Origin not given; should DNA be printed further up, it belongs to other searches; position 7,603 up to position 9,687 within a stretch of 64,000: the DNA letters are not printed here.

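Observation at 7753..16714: Five tandem, co-directional, diverged paralogs of a ~600-aa GT-C-like polytopic membrane protein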

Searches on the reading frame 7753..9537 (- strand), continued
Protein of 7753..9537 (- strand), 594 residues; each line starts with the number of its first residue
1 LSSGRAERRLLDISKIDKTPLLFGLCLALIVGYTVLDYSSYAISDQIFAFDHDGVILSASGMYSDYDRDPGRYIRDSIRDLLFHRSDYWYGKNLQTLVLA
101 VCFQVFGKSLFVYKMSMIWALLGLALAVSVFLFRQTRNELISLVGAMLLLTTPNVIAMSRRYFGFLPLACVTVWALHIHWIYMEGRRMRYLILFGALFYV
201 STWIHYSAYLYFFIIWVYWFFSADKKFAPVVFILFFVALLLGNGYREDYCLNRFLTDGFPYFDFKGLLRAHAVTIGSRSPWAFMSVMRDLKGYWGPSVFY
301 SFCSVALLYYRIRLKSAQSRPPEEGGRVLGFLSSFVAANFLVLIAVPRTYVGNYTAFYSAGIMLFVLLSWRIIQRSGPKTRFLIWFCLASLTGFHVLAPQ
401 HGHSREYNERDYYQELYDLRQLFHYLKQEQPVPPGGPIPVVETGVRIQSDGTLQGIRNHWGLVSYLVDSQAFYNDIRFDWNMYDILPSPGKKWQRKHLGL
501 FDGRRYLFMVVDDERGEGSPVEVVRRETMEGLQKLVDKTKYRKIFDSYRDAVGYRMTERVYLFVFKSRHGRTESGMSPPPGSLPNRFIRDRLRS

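Call 33: find_encoding_contigs(protein=P0008, flank=10000, max_places=4)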
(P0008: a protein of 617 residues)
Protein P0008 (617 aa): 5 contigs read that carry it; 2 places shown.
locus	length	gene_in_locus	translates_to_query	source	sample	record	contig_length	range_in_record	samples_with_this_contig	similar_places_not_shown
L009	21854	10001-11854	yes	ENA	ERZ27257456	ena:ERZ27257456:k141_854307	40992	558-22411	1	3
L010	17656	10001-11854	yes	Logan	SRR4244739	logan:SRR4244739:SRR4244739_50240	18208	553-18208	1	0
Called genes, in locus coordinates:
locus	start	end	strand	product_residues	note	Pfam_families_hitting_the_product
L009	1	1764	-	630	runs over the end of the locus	PF00072:Response_reg, PF00512:HisKA, PF02518:HATPase_c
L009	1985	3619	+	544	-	PF00072:Response_reg, PF00512:HisKA, PF02518:HATPase_c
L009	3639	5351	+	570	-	PF06068:TIP49, PF00004:AAA, PF13207:AAA_17 (faint), PF17862:AAA_lid_3 (weak), PF01434:Peptidase_M41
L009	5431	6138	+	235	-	-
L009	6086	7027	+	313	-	PF00532:Peripla_BP_1, PF13407:Peripla_BP_4, PF13377:Peripla_BP_3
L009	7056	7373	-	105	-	-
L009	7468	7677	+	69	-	-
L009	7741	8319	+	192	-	PF01914:MarC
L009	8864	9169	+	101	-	PF03479:PCC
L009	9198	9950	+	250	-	PF00535:Glycos_transf_2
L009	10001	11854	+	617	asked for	-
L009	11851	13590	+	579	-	PF02543:Carbam_trans_N, PF00814:TsaD (weak), PF22521:HypF_C_2 (weak), PF16861:Carbam_trans_C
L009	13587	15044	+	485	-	PF02310:B12-binding, PF04055:Radical_SAM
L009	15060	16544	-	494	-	PF14691:Fer4_20, PF12831:FAD_oxidored (faint), PF00070:Pyr_redox (weak), PF01266:DAO (faint), PF03486:HI0933_like (faint), PF07992:Pyr_redox_2, PF13450:NAD_binding_8, PF07992:Pyr_redox_2 (weak), +2 more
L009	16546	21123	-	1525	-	PF00310:GATase_2, PF04898:Glu_syn_central, PF01645:Glu_synthase, PF01493:GXGXG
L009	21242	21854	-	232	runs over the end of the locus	PF13185:GAF_2, PF01590:GAF, PF13492:GAF_3, PF03861:ANTAR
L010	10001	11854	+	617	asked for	-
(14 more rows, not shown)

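Call 34: predict_structure(alignment_id=A2)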
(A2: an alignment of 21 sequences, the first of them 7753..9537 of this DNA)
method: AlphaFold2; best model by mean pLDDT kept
length: 594 residues; sequences in the alignment: 21
mean_pLDDT: 79.5   pTM: 0.81
mean pLDDT of the five models: 79.5, 78.6, 78.5, 78.3, 78.2
residues with pLDDT >= 90: 263; 70-90: 172; 50-70: 82; < 50: 77
segments of 3 or more residues with pLDDT < 50: 2-17, 250-267, 402-415, 571-594
pLDDT, mean of each block of 10 residues (from residue 1): 44 47 91 93 68 70 86 94 79 91 91 91 97 93 97 90 89 97 92 97 92 97 95 95 61 42 46 56 86 93 96 78 79 96 81 94 98 93 96 87 43 53 78 70 89 76 57 69 74 62 83 83 92 89 88 82 85 44 37 31
secondary structure, 60 per line:
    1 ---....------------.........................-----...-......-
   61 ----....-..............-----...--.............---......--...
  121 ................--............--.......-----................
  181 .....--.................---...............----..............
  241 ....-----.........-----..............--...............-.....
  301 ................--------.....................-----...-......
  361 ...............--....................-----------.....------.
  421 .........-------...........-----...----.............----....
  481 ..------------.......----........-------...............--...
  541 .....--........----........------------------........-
elements in order: H4-7 H20-44 H54-59 H65-68 H70-83 H94-106 H110-115 H118-136 H139-150 H153-159 H165-185 H188-204 H208-222 H227-244 H250-258 H264-277 H280-294 H296-316 H325-345 H355-375 H378-397 H409-413 H420-429 E437-447 E453-455 H460-472 E477-482 H495-501 E506-513 H521-535 H538-545 E548-555 E560-567 H586-593

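Call 38: fold_search(model_id=the predicted structure, library=pdb)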
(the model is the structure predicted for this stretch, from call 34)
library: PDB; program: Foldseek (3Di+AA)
matches with E <= 10: 395; with E <= 0.001: 24
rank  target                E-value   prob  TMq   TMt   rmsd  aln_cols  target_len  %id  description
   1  7oci_F                5.1e-06  1.00  0.47  0.44  10.2       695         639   10  Cryo-EM structure of yeast Ost6p containing oligosaccharyltransferase complex (released 2022-02-16)
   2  8age_A                7.2e-06  1.00  0.48  0.45  12.3       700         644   10  Structure of yeast oligosaccharylransferase complex with acceptor peptide bound (released 2022-12-07)
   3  9s6t_A                1.8e-05  1.00  0.47  0.56   8.7       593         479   10  Ternary cryo-EM structure of chicken ALG12 with Dol25-PP-GlcNAc2Man7, Dol25-P-Man, and Fab (released 2026-03-18)
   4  9n9j_I                2.3e-05  1.00  0.46  0.40  16.7       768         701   10  Structure of a GRP94 folding intermediate engaged with a CCDC134- and FKBP11-bound secretory translocon (released 2025-11-19)
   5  3waj                  2.8e-05  1.00  0.37  0.28  15.2       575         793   12  Crystal structure of the Archaeoglobus fulgidus oligosaccharyltransferase (O29867_ARCFU) complex with Zn and sulfate (released 2013-10-30)
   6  7e9s_A                3.5e-05  1.00  0.40  0.29  13.9       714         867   11  Archaeal oligosaccharyltransferase AglB from Archaeoglobus fulgidus in complex with an inhibitory peptide and a dolich (released 2021-09-08)
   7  3rce_A                4.0e-05  1.00  0.42  0.37  10.9       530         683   13  Bacterial oligosaccharyltransferase PglB (released 2011-06-15)
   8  6ftg_5                4.3e-05  1.00  0.47  0.44  12.9       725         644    9  Subtomogram average of OST-containing ribosome-translocon complexes from canine rough microsomal membranes (released 2018-03-21)
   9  8b6l_I                4.5e-05  1.00  0.45  0.40  16.6       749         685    9  Subtomogram average of the human Sec61-TRAP-OSTA-translocon (released 2022-12-07)
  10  8agc_A                4.5e-05  1.00  0.42  0.37  17.2       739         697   10  Structure of yeast oligosaccharylransferase complex with lipid-linked oligosaccharide and non-acceptor peptide bound (released 2022-12-07)
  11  6s7t_A                7.5e-05  1.00  0.48  0.41  16.3       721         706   10  Cryo-EM structure of human oligosaccharyltransferase complex OST-B (released 2019-12-18)
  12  6gxc_A                8.2e-05  1.00  0.44  0.38   8.7       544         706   12  Bacterial oligosaccharyltransferase PglB in complex with an inhibitory peptide and a reactive lipid-linked oligosaccha (released 2018-11-14)
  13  9s6s_A                8.9e-05  1.00  0.49  0.53   8.6       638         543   10  Ternary cryo-EM structure of human ALG9 with Dol25-PP-GlcNAc2Man6, Dol25-P-Man and Fab (released 2026-03-18)
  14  5ogl_A                1.1e-04  1.00  0.44  0.38  10.3       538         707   12  Structure of bacterial oligosaccharyltransferase PglB in complex with an acceptor peptide and an lipid-linked oligosac (released 2017-10-25)
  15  8agb_A                1.2e-04  1.00  0.45  0.43  11.9       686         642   10  Structure of yeast oligosaccharylransferase complex with lipid-linked oligosaccharide bound (released 2022-12-07)
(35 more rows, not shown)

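Call 41: find_encoding_contigs(protein=P0009, flank=10000, max_places=2)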
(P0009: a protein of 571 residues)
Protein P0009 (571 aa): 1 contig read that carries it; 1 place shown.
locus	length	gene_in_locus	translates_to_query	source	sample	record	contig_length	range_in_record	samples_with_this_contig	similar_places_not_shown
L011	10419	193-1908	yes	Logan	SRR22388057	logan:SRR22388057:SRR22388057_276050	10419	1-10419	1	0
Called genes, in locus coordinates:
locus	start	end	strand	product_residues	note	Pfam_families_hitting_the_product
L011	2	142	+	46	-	?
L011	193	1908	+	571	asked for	-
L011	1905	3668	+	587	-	PF02543:Carbam_trans_N, PF16861:Carbam_trans_C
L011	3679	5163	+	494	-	PF02310:B12-binding, PF04055:Radical_SAM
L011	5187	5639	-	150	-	-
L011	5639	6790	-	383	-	PF12801:Fer4_5 (weak), PF00037:Fer4 (faint), PF12837:Fer4_6 (faint), PF12838:Fer4_7 (faint), PF13484:Fer4_16 (faint), PF14697:Fer4_21 (faint), PF13187:Fer4_9 (weak), PF13237:Fer4_10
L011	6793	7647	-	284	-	PF11769:DUF3313 (weak)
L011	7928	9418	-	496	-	-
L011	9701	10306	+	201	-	-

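Call 42: find_encoding_contigs(protein=P0012, flank=10000, max_places=2)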
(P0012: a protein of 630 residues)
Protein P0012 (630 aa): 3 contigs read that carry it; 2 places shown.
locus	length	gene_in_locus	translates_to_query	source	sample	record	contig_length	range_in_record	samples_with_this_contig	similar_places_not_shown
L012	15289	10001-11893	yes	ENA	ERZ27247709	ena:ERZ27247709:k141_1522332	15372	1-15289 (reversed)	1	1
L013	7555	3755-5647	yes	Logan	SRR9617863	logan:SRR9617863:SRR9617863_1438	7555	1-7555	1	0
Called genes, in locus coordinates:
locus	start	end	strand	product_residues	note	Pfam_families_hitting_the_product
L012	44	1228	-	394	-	PF00872:Transposase_mut, PF10551:MULE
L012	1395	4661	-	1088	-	PF25596:CPSase_L_D1, PF02786:CPSase_L_D2, PF02787:CPSase_L_D3, PF25596:CPSase_L_D1, PF02222:ATP-grasp, PF02786:CPSase_L_D2, PF07478:Dala_Dala_lig_C, PF02142:MGS, +6 more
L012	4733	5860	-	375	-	PF00988:CPSase_sm_chain, PF00117:GATase, PF07722:Peptidase_C26 (weak)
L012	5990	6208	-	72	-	PF01106:NifU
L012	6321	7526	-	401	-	PF01837:HcyBio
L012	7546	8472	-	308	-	PF00291:PALP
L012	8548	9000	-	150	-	PF02082:Rrf2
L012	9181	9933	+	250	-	PF01209:Ubie_methyltran (faint), PF13489:Methyltransf_23, PF07021:MetW (weak), PF13847:Methyltransf_31, PF08241:Methyltransf_11, PF08242:Methyltransf_12, PF13649:Methyltransf_25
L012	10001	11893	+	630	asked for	-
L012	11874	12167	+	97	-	-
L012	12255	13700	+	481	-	PF02310:B12-binding, PF04055:Radical_SAM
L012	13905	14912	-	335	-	PF03796:DnaB_C, PF06745:ATPase (faint), PF13481:AAA_25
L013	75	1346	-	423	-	PF01837:HcyBio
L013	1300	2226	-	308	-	PF00291:PALP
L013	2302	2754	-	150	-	PF02082:Rrf2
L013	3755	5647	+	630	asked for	-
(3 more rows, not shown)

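Call 43: find_encoding_contigs(protein=P0016, flank=10000, max_places=2)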
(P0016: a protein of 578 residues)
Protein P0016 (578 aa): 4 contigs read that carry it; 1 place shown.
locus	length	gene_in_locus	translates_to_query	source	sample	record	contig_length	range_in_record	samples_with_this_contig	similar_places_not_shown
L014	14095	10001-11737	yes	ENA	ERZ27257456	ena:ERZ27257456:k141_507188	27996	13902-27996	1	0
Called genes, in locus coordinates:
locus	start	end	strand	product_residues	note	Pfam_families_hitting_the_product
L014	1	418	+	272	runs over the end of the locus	PF00891:Methyltransf_2 (weak), PF13489:Methyltransf_23, PF01209:Ubie_methyltran, PF02390:Methyltransf_4, PF08241:Methyltransf_11, PF08242:Methyltransf_12, PF13649:Methyltransf_25, PF13847:Methyltransf_31, +4 more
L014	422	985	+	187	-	PF02659:Mntp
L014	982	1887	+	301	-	PF03851:UvdE, PF01261:AP_endonuc_2 (weak)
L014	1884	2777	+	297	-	PF00753:Lactamase_B, PF12706:Lactamase_B_2 (weak)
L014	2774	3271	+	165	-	PF00583:Acetyltransf_1, PF13673:Acetyltransf_10 (weak), PF08445:FR47 (weak)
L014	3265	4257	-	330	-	PF01384:PHO4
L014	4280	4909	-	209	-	PF01865:PhoU_div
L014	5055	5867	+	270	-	PF02535:Zip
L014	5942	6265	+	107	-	PF07883:Cupin_2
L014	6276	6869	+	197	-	PF02525:Flavodoxin_2, PF03358:FMN_red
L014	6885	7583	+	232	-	PF08713:DNA_alkylation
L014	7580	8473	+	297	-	PF01988:VIT1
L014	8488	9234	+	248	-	PF00899:ThiF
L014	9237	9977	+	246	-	PF01925:TauE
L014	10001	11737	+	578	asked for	-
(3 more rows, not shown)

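Call 47: search_protein_families(library=pfam, proteins=[L004:8394-9995:+], max_evalue=0.0001)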
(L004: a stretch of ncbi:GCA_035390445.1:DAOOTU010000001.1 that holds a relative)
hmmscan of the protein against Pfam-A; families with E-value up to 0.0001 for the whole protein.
L004:8394-9995:+ (533 aa): 1 family
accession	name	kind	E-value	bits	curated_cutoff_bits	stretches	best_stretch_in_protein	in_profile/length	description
PF13231.12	PMT_2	-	9.3e-12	45.9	26.1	1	63-186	5-127/160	Dolichyl-phosphate-mannose-protein mannosyltransferase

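Call 48: search_solved_structures(query=L004:8394-9995:+, max_evalue=1, show_alignments=2)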
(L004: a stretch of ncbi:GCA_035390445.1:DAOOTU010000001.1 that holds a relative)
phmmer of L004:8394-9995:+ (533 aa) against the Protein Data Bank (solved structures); distinct sequences matched with E-value up to 1: 1.
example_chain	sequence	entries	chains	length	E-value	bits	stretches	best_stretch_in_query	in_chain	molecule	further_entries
6det_A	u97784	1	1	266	0.27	13.1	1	51-123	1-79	Tv2483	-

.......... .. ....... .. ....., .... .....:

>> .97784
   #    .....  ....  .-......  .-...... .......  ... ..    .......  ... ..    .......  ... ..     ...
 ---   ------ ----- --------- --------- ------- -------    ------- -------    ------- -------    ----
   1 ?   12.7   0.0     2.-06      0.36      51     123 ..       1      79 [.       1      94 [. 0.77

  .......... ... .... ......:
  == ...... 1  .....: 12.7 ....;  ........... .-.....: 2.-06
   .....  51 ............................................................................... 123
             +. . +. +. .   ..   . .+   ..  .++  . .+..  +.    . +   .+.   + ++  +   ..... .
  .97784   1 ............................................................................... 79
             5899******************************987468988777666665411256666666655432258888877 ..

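Call 49: search_solved_structures(query=P0021, max_evalue=1, show_alignments=2)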
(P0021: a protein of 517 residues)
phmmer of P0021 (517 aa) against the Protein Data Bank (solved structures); distinct sequences matched with E-value up to 1: 0.

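Call 64: list_cluster_members(proteins=[P0006, P0007, P0008, P0009, P0010, P0011, P0012, P0014, P0016, P0019])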
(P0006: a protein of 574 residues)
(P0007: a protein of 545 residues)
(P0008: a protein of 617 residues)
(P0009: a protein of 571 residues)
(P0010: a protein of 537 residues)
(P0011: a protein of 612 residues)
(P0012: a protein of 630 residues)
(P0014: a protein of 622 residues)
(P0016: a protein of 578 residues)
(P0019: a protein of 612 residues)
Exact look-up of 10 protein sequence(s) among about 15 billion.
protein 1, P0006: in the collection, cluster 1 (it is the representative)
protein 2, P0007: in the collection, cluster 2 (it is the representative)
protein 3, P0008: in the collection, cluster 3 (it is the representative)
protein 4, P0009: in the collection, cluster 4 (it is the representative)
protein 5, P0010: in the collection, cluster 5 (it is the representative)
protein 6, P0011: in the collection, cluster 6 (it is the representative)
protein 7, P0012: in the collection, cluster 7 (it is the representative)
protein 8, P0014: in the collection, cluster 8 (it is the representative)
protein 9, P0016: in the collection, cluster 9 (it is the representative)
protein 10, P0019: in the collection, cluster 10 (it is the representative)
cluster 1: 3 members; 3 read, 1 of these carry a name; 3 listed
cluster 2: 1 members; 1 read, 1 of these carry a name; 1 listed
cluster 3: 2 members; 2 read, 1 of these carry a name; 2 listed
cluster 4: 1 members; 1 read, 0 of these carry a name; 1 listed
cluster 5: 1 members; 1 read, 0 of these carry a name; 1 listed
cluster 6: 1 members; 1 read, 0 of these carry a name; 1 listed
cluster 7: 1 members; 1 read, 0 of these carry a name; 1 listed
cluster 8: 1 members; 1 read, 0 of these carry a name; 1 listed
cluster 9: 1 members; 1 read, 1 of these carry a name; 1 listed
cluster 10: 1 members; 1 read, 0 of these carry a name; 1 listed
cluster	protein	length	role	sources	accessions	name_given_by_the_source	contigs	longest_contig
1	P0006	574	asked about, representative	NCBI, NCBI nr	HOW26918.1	MAG TPA: hypothetical protein PK876_00240 [Elusimicrobiota bacterium] | hypothetical protein [Elusimicrobiota bacterium]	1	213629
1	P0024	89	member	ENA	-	-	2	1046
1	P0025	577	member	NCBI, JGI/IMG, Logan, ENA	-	-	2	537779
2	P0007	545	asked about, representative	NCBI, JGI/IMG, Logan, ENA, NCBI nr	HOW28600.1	MAG TPA: glycosyltransferase family 39 protein [Elusimicrobiota bacterium] | glycosyltransferase family 39 protein [Elusimicrobiota bacterium]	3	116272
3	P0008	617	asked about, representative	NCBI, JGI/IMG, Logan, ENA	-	-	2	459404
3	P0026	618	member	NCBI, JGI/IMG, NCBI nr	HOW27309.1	MAG TPA: hypothetical protein PK876_02235 [Elusimicrobiota bacterium] | hypothetical protein [Elusimicrobiota bacterium]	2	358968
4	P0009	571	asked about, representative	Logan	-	-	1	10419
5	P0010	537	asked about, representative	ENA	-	-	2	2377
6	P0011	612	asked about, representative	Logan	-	-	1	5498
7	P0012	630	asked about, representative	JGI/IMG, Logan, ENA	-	-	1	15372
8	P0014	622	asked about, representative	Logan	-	-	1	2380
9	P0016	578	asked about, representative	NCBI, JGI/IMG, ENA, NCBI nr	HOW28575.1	MAG TPA: hypothetical protein PK876_08775 [Elusimicrobiota bacterium] | hypothetical protein [Elusimicrobiota bacterium]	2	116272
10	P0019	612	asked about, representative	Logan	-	-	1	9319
